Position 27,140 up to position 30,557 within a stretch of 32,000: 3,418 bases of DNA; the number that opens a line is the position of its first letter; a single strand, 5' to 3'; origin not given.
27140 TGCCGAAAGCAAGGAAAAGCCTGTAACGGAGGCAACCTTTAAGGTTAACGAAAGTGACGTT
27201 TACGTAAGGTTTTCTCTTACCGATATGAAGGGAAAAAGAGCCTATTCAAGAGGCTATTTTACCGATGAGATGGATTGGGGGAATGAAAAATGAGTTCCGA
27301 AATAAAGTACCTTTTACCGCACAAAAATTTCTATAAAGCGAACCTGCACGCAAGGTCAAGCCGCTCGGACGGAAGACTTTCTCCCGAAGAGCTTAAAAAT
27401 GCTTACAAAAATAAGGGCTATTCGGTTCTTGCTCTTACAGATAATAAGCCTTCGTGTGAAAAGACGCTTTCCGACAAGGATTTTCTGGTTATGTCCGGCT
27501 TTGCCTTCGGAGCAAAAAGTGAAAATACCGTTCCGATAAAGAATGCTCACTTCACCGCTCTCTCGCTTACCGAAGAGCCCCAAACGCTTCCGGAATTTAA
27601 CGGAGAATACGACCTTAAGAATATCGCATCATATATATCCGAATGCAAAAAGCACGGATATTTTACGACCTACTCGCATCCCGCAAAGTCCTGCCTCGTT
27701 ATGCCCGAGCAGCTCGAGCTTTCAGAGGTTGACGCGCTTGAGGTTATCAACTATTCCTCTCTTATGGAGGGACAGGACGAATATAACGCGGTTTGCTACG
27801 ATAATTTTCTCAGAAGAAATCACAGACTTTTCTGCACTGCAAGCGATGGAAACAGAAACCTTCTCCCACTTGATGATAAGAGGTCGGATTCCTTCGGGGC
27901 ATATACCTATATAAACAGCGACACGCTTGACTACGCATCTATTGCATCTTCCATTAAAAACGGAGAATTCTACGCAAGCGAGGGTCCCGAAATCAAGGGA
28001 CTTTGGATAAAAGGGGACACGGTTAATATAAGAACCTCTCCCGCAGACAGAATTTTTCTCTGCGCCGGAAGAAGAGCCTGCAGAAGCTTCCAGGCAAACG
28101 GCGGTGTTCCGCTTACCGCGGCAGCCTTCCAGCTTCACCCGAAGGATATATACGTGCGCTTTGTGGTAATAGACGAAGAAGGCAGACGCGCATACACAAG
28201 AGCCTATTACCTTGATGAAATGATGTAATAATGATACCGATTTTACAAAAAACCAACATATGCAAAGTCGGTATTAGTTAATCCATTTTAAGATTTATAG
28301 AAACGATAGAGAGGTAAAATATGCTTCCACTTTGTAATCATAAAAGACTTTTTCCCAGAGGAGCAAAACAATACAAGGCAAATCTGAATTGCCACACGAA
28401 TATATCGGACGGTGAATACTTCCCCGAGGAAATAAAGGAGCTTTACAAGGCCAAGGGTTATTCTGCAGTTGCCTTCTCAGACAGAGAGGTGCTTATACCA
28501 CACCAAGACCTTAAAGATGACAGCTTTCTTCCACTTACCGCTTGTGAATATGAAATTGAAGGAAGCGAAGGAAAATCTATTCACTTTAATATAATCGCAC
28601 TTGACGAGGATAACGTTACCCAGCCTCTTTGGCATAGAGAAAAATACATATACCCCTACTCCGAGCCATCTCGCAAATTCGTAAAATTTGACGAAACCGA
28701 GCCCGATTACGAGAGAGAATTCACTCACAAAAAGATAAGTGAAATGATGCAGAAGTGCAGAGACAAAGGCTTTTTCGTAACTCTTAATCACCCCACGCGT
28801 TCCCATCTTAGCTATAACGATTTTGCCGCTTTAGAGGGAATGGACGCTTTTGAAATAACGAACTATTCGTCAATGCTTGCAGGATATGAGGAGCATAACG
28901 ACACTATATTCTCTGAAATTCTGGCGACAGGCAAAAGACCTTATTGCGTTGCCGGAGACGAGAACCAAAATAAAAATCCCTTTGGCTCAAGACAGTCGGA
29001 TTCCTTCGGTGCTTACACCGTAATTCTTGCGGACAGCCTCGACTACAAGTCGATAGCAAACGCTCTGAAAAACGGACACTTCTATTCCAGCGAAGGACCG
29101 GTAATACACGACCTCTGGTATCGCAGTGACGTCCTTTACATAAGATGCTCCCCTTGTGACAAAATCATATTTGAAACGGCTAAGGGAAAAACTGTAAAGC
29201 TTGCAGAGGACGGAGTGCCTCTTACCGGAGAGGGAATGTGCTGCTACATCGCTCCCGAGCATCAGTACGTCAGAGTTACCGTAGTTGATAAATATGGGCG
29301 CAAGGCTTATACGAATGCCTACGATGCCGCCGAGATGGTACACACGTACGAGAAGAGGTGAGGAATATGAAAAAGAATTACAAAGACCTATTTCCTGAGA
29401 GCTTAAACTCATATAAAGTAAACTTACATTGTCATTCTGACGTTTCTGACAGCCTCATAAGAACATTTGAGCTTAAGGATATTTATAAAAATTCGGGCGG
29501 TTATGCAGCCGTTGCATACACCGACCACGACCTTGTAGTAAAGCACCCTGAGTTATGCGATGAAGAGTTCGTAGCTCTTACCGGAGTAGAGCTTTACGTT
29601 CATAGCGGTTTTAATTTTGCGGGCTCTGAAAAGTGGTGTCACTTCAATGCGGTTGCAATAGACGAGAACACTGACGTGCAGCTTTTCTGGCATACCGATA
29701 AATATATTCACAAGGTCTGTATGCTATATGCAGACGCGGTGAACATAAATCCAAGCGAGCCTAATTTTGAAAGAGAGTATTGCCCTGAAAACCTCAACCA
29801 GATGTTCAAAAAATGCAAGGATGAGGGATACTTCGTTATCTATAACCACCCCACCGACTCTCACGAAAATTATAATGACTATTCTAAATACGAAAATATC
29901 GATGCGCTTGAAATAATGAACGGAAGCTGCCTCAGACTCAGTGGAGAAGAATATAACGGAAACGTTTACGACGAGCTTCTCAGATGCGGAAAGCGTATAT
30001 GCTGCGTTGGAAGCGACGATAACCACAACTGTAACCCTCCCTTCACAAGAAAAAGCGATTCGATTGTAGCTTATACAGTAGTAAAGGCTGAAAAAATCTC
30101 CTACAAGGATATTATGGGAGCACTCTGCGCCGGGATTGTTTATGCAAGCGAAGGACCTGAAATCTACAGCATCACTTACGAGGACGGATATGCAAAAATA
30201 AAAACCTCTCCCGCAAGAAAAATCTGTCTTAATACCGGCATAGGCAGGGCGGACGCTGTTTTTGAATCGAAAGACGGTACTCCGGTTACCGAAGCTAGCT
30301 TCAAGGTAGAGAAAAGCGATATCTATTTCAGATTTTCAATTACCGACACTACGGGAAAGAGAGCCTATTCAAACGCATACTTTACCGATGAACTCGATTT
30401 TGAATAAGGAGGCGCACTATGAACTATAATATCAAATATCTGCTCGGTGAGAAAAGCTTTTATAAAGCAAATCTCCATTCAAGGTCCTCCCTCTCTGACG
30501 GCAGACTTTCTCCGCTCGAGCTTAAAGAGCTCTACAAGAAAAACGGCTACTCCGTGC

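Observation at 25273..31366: Six tandem PHP-fold paralogs form a duplicated A-B-C triad, and only the middle gene keeps the catalytic metal ligands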

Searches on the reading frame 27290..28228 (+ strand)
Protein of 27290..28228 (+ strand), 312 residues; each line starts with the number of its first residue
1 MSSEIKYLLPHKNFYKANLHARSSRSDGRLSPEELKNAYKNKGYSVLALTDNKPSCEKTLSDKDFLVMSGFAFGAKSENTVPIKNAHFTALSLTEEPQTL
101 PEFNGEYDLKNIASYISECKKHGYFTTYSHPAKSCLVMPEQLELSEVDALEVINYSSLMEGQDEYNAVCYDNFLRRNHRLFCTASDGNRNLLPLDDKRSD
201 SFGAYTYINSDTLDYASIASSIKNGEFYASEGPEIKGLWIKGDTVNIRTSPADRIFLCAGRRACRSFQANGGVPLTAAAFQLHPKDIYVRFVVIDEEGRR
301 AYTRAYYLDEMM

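Call 3: search_protein_families(library=pfam, proteins=[window:27290-28228:+], max_evalue=1)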
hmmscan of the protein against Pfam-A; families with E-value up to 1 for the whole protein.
window:27290-28228:+ (312 aa): 2 families
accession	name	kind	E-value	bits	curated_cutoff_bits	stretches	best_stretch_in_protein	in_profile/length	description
PF02811.25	PHP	-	0.0048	17.7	26.4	1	19-121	2-52/164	PHP domain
PF21905.1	Zf-Nsp1alpha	-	0.2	11.6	27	0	180-204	14-37/42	Nsp1alpha N-terminal zinc finger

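Call 4: search_protein_families(library=ncbifam, proteins=[window:27290-28228:+], max_evalue=1)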
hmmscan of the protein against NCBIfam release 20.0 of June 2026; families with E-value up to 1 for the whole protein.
window:27290-28228:+ (312 aa): 6 families
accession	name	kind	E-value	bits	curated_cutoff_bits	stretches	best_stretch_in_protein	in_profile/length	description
NF038032.1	CehA_McbA_metalo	domain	5.3e-17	62.2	80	1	13-254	1-233/315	CehA/McbA family metallohydrolase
NF041577.1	nside_bi_sphtase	equivalog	0.00019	20.7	400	1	16-52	3-39/276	3',5'-nucleoside bisphosphate phosphatase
NF006375.0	PRK08609.1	equivalog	0.0033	16.1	426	1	16-52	336-372/571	DNA polymerase/3'-5' exonuclease PolX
NF047791.1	RNaseRnm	equivalog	0.0038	16.5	375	1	18-52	4-38/275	RNase RNM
NF004981.0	PRK06361.1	equivalog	0.0097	15.3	117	1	18-52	3-37/217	histidinol phosphate phosphatase domain-containing protein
NF005928.0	PRK07945.1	equivalog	0.17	11.2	250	1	15-55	98-138/337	PHP domain-containing protein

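Call 52: find_homologous_proteins(query=A6, max_evalue=1e-10)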
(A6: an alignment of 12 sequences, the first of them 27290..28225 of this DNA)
Query A6 (12 sequences) (312 aa, profile of the alignment): 933 proteins with E <= 1e-10 among 8000 candidates; the best 120 are listed.
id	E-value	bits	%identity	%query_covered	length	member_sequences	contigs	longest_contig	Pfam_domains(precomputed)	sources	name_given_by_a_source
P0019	3.6e-168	577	37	96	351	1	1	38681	-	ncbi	-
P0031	2.4e-164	564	34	94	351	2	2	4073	-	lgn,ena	-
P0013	2.4e-164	564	37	98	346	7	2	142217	-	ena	-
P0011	4.2e-159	547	37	98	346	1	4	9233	-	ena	-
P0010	2.0e-157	542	36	94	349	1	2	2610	-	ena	-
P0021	3.4e-157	541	34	98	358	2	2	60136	-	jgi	-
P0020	4.0e-157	541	38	94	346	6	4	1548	-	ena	-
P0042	1.0e-156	539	38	96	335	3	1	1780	-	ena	-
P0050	1.7e-156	538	33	96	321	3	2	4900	-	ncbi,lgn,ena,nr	ncbi:MAG: hypothetical protein IKV16_04895 [Clostridia bacterium]|nr:hypothetical protein [Clostridi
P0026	1.8e-156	538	36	96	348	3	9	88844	-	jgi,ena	-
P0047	2.1e-156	538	34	96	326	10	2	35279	-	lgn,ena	-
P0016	3.4e-156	538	35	96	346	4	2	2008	-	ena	-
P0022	6.2e-154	530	36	94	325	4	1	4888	-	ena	-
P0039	1.2e-153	529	38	97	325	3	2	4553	-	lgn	-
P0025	9.3e-153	526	37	96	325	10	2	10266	-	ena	-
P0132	4.0e-129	449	56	100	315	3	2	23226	-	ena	-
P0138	4.3e-122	425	65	100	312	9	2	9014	-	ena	-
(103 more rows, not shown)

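Call 55: find_encoding_contigs(protein=P0138, flank=10000, max_places=2)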
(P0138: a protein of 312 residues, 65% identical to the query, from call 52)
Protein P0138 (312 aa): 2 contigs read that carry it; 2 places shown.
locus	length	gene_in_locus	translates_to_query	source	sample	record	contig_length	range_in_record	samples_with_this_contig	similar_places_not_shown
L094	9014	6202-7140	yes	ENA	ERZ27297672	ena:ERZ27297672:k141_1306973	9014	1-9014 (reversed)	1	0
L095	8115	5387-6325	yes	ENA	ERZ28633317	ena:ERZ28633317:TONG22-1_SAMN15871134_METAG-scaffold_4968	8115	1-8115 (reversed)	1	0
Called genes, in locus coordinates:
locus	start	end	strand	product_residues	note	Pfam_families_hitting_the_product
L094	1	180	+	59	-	?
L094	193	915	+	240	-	PF01048:PNP_UDP_1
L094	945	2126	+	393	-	PF01676:Metalloenzyme, PF01663:Phosphodiest (weak), PF00884:Sulfatase (weak)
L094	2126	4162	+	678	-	PF02449:Glyco_hydro_42, PF08532:Glyco_hydro_42M, PF08533:Glyco_hydro_42C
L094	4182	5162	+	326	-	-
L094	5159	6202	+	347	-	-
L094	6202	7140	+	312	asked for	-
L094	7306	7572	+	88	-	PF06305:LapA_dom (weak)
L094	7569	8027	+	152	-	PF03899:ATP-synt_I (faint)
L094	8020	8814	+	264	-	PF00119:ATP-synt_A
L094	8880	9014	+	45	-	?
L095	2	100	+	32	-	?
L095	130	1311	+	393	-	PF01676:Metalloenzyme, PF01663:Phosphodiest (weak), PF00884:Sulfatase (weak)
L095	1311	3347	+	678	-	PF02449:Glyco_hydro_42, PF08532:Glyco_hydro_42M, PF08533:Glyco_hydro_42C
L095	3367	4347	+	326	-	-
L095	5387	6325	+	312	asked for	-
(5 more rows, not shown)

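Call 56: find_encoding_contigs(protein=P0132, flank=10000, max_places=2)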
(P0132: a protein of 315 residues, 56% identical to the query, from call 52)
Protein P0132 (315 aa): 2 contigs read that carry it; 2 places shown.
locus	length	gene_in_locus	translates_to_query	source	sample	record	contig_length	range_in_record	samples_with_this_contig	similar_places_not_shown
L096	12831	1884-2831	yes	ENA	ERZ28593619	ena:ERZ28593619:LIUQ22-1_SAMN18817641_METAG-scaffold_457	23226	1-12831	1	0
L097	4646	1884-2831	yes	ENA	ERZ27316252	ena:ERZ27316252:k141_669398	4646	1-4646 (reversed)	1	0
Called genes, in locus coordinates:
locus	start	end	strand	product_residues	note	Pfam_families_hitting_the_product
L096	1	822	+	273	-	?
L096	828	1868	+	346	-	-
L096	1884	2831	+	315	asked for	-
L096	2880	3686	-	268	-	PF02311:AraC_binding, PF12833:HTH_18, PF00165:HTH_AraC (weak)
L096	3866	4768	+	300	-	PF00892:EamA (weak)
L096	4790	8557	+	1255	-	PF11721:Malectin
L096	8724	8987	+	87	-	-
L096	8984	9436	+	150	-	PF03899:ATP-synt_I (faint)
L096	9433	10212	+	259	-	PF00119:ATP-synt_A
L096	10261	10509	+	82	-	PF00137:ATP-synt_C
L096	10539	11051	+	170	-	PF00430:ATP-synt_B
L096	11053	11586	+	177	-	PF00213:OSCP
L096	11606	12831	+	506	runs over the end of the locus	PF02874:ATP-synt_ab_N, PF00006:ATP-synt_ab, PF00306:ATP-synt_ab_C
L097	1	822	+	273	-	?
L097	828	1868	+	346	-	-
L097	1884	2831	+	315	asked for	-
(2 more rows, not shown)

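Call 69: predict_structure(alignment_id=A7)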
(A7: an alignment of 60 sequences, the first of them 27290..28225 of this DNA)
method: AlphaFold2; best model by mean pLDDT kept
length: 312 residues; sequences in the alignment: 60
mean_pLDDT: 94.4   pTM: 0.91
mean pLDDT of the five models: 94.4, 94.3, 94.2, 93.7, 91.8
residues with pLDDT >= 90: 281; 70-90: 29; 50-70: 2; < 50: 0
segments of 3 or more residues with pLDDT < 50: none
pLDDT, mean of each block of 10 residues (from residue 1): 81 94 97 98 98 95 97 93 94 96 92 96 98 93 94 96 93 92 95 94 97 97 97 96 95 95 89 90 93 97 94 83
secondary structure, 60 per line:
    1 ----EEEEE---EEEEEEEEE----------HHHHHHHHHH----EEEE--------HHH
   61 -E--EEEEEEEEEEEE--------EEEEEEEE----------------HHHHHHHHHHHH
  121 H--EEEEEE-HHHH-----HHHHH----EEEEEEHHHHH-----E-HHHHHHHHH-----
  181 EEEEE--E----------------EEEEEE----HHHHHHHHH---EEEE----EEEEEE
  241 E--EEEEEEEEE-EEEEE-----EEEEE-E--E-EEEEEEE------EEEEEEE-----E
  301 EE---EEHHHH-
elements in order: E5-9 E13-21 H32-41 E46-49 E65-76 E85-92 H109-121 E124-129 H131-134 H140-144 E149-154 H155-159 H167-175 E181-185 E205-210 H215-223 E227-230 E235-241 E244-252 E254-258 E264-268 E275-281 E288-294 E300-302 H308-311
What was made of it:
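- On Variant (metal-free) PHP domains as in Pol III alpha: The C1 scaffold is predicted intact (call 69).
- The C1 model is confident, with pLDDT 94.4 (call 69).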

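Call 71: fold_search(model_id=the predicted structure, library=pdb)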
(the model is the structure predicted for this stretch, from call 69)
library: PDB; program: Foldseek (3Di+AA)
matches with E <= 10: 1123; with E <= 0.001: 12
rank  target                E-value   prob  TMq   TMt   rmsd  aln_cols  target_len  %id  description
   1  3e38_B                9.7e-09  1.00  0.47  0.43  10.0       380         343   15  CRYSTAL STRUCTURE OF A TWO-DOMAIN PROTEIN CONTAINING PREDICTED PHP-LIKE METAL-DEPENDENT PHOSPHOESTERASE (BVU_3505) FRO (released 2008-10-07)
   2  3e38_A                1.8e-08  1.00  0.44  0.41  11.1       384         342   15  CRYSTAL STRUCTURE OF A TWO-DOMAIN PROTEIN CONTAINING PREDICTED PHP-LIKE METAL-DEPENDENT PHOSPHOESTERASE (BVU_3505) FRO (released 2008-10-07)
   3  7ug9                  1.0e-06  1.00  0.41  0.61   5.9       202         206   17  Crystal structure of RNase AM PHP domain (released 2022-08-31)
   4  2anu_E                1.0e-06  1.00  0.45  0.61   4.0       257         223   12  Crystal structure of Predicted metal-dependent phosphoesterase (PHP family) (tm0559) from THERMOTOGA MARITIMA at 2.40  (released 2005-10-18)
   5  2anu_B                1.2e-06  1.00  0.46  0.63   3.8       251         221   13  Crystal structure of Predicted metal-dependent phosphoesterase (PHP family) (tm0559) from THERMOTOGA MARITIMA at 2.40  (released 2005-10-18)
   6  2anu_A                1.3e-06  1.00  0.44  0.59   5.5       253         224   13  Crystal structure of Predicted metal-dependent phosphoesterase (PHP family) (tm0559) from THERMOTOGA MARITIMA at 2.40  (released 2005-10-18)
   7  2anu_F                2.4e-06  1.00  0.46  0.62   7.1       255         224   13  Crystal structure of Predicted metal-dependent phosphoesterase (PHP family) (tm0559) from THERMOTOGA MARITIMA at 2.40  (released 2005-10-18)
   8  2anu_D                2.8e-06  1.00  0.47  0.65   4.8       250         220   14  Crystal structure of Predicted metal-dependent phosphoesterase (PHP family) (tm0559) from THERMOTOGA MARITIMA at 2.40  (released 2005-10-18)
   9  2anu_C                2.8e-06  1.00  0.45  0.61   4.0       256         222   12  Crystal structure of Predicted metal-dependent phosphoesterase (PHP family) (tm0559) from THERMOTOGA MARITIMA at 2.40  (released 2005-10-18)
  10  9etk                  7.1e-05  1.00  0.40  0.44   8.3       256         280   12  Crystal structure of Vibrio cholerae RNase AM (released 2024-09-11)
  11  6od1_A                4.3e-04  0.35  0.15  0.14  19.6       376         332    8  IraD-bound to RssB D58P variant (released 2019-04-24)
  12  3e0f                  4.8e-04  1.00  0.40  0.43  10.9       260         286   13  Crystal structure of a putative metal-dependent phosphoesterase (bad_1165) from bifidobacterium adolescentis atcc 15703  (released 2008-09-02)
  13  2yb1                  1.9e-03  1.00  0.40  0.44   8.7       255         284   12  Structure of an amidohydrolase from Chromobacterium violaceum (EFI target EFI-500202) with bound Mn, AMP and phosphate. (released 2011-03-16)
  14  3o0f                  3.2e-03  1.00  0.41  0.44   8.6       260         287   13  Crystal structure of a putative metal-dependent phosphoesterase (BAD_1165) from bifidobacterium adolescentis atcc 15703  (released 2010-08-25)
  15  8t85                  8.1e-03  0.18  0.15  0.15  16.6       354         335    8  Structure of RssB bound to beryllofluoride (released 2024-01-17)
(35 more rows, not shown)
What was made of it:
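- Checked: C1 model pLDDT 94.4 with the same hits (calls 69, 71).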

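Call 78: search_protein_representatives(alignment_id=A6)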
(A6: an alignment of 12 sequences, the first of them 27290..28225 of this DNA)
Query: 12 sequences, 330 profile positions. Proteins with E-value up to 0.001 (for the whole library): 4638; up to 1e-10: 2158; up to 1e-30: 531. The best 150 are listed.
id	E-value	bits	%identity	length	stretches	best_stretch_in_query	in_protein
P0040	7.2e-152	521.6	-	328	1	1-330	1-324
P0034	1.7e-139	481.0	-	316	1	4-324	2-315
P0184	1.3e-100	353.1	-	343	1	8-324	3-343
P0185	1.3e-97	343.3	-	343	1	8-321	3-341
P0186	1.1e-94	333.7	-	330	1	8-323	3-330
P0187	1.4e-94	333.3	-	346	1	5-323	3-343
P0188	3.4e-94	332.0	-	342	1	8-324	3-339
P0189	3.1e-91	322.3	-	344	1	8-324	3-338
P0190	5.7e-91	321.4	-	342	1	16-324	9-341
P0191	5.8e-91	321.4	-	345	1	8-325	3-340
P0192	6.5e-91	321.3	-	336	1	8-324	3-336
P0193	1.4e-90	320.1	-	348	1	9-323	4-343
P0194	5.1e-89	315.0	-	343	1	8-324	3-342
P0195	5.6e-89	314.9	-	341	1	8-323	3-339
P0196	1.9e-88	313.1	-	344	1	8-324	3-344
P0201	9.4e-84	297.7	-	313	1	8-324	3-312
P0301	1.6e-65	237.8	-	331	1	12-282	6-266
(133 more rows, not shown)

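Call 80: find_encoding_contigs(protein=P0301, flank=8000, max_places=3)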
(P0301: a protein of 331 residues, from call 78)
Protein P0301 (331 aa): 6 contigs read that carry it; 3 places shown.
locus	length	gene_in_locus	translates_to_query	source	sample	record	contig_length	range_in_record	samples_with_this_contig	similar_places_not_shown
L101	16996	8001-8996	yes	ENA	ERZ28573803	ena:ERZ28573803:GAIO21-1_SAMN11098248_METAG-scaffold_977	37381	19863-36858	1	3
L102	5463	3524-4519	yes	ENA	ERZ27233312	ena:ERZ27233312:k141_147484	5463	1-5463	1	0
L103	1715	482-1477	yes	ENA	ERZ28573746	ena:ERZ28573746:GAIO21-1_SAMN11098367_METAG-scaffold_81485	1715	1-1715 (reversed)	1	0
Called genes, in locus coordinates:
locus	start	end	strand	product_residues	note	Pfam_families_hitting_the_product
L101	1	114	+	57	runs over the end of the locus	-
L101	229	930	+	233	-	PF03193:RsgA_GTPase (weak), PF02463:SMC_N (faint), PF00005:ABC_tran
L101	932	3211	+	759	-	PF02687:FtsX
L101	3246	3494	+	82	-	PF00403:HMA (weak)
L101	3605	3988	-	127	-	-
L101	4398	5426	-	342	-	PF14606:Lipase_GDSL_3, PF13472:Lipase_GDSL_2 (weak)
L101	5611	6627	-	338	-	PF01145:Band_7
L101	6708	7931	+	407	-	PF00465:Fe-ADH, PF13685:Fe-ADH_2, PF25137:ADH_Fe_C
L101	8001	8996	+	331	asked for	-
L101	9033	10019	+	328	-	-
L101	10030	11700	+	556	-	PF00251:Glyco_hydro_32N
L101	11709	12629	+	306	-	PF00294:PfkB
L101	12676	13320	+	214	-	PF00702:Hydrolase, PF12710:HAD (weak), PF13419:HAD_2, PF13242:Hydrolase_like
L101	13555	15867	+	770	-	PF00664:ABC_membrane, PF00005:ABC_tran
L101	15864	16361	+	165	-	PF08909:DUF1854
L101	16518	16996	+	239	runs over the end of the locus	-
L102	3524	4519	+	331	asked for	-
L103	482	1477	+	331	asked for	-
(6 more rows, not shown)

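Call 81: find_encoding_contigs(protein=P0201, flank=8000, max_places=3)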
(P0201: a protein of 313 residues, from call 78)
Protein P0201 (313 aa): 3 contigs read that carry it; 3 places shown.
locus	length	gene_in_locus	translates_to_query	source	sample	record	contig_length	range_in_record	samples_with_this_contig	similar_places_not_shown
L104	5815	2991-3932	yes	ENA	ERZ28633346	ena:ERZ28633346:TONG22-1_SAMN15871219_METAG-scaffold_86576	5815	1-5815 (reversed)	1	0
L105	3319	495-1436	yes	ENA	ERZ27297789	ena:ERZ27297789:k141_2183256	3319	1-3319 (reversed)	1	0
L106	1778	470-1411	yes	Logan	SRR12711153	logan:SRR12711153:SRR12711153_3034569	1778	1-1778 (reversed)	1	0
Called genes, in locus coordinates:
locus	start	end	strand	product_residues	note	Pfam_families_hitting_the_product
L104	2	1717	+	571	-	?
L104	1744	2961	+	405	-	PF07690:MFS_1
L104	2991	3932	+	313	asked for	PF02811:PHP (weak)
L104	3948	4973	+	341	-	PF02811:PHP (weak)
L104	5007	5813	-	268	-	?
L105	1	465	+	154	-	?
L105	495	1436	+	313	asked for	PF02811:PHP (weak)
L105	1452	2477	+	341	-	PF02811:PHP (weak)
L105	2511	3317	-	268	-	?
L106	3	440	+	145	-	?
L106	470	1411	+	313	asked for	PF02811:PHP (weak)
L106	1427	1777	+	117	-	?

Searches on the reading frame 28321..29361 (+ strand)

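Call 3: search_protein_families(library=pfam, proteins=[window:28321-29361:+], max_evalue=1)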
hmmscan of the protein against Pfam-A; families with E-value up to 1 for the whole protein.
window:28321-29361:+ (346 aa): 2 families
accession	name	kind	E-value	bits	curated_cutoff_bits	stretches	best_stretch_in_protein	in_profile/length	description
PF02811.25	PHP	-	0.0023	18.7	26.4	1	22-80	2-66/164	PHP domain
PF25728.1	US29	-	0.21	10.9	27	1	298-333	145-179/324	Cytomegalovirus US29 protein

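Call 4: search_protein_families(library=ncbifam, proteins=[window:28321-29361:+], max_evalue=1)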
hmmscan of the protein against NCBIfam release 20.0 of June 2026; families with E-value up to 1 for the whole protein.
window:28321-29361:+ (346 aa): 4 families
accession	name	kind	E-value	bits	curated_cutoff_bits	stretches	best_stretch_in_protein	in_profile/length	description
NF038032.1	CehA_McbA_metalo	domain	5.3e-14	52.4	80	1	18-265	3-223/315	CehA/McbA family metallohydrolase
NF041577.1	nside_bi_sphtase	equivalog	0.0023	17.2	400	1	19-56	3-40/276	3',5'-nucleoside bisphosphate phosphatase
NF004981.0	PRK06361.1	equivalog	0.0086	15.4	117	1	21-55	3-37/217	histidinol phosphate phosphatase domain-containing protein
NF006375.0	PRK08609.1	equivalog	0.19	10.3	426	1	17-55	334-372/571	DNA polymerase/3'-5' exonuclease PolX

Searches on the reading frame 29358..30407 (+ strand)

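Call 3: search_protein_families(library=pfam, proteins=[window:29358-30407:+], max_evalue=1)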
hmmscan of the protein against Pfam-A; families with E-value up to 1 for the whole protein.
window:29358-30407:+ (349 aa): 0 families

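Call 4: search_protein_families(library=ncbifam, proteins=[window:29358-30407:+], max_evalue=1)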
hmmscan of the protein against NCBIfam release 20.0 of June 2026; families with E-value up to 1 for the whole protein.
window:29358-30407:+ (349 aa): 2 families
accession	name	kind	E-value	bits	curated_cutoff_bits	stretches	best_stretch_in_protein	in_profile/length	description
NF038032.1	CehA_McbA_metalo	domain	1.7e-18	67.1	80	1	19-276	3-227/315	CehA/McbA family metallohydrolase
NF041577.1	nside_bi_sphtase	equivalog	0.00083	18.6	400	1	20-62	3-44/276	3',5'-nucleoside bisphosphate phosphatase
